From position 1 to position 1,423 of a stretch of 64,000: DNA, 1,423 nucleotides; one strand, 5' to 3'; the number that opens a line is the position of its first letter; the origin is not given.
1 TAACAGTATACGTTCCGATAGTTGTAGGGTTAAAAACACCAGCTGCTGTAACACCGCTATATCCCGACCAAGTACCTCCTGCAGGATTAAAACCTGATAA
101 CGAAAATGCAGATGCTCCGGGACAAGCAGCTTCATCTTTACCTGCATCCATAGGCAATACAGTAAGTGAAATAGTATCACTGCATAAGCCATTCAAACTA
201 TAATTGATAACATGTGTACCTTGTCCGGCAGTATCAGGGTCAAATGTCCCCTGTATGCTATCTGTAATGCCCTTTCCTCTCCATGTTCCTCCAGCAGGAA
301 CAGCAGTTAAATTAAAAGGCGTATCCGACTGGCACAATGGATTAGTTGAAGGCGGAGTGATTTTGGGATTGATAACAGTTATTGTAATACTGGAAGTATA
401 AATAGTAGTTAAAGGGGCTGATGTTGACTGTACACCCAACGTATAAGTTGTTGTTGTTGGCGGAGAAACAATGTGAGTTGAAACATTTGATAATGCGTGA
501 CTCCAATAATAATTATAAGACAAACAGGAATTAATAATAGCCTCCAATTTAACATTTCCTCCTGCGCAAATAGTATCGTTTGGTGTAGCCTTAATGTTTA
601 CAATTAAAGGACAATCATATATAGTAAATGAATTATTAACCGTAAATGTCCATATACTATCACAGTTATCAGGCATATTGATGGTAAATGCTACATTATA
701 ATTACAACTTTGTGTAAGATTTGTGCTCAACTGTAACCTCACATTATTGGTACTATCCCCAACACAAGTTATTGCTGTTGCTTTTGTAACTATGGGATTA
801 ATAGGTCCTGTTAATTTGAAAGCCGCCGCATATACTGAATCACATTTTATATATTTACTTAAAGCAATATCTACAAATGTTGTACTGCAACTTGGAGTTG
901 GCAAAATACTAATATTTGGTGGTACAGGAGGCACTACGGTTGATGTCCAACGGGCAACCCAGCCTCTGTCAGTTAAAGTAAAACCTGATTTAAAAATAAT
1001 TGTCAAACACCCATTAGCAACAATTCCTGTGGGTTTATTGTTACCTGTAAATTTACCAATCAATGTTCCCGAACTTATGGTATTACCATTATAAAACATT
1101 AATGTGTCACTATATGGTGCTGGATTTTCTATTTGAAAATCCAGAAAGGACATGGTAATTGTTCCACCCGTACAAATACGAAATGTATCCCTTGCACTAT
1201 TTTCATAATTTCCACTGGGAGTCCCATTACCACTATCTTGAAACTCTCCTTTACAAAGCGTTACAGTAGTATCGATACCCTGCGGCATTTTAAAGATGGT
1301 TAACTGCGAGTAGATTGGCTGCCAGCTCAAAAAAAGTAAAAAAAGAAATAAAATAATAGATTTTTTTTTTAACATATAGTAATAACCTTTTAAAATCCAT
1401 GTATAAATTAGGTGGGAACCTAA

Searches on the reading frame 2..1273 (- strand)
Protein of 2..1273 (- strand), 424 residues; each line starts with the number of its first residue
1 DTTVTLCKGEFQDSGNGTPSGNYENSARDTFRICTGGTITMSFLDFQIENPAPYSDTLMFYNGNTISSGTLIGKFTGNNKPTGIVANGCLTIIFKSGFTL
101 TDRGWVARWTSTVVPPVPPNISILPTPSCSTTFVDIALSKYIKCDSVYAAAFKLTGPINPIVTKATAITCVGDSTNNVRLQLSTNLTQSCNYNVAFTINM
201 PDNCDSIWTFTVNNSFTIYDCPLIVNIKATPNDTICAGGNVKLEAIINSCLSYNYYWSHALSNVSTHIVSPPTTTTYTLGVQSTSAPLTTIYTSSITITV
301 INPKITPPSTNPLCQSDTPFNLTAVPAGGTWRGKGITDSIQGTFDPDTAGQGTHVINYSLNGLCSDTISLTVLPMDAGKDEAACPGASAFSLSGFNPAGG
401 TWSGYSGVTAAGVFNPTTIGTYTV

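Call 68: search_protein_families(library=pfam, proteins=[window:2-1273:-], max_evalue=0.001)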
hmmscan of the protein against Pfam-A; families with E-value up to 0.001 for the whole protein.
window:2-1273:- (424 aa): 1 family
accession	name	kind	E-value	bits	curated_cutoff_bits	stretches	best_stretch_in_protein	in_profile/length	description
PF00431.26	CUB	-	1.3e-06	29.2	21.4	1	22-108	20-109/110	CUB domain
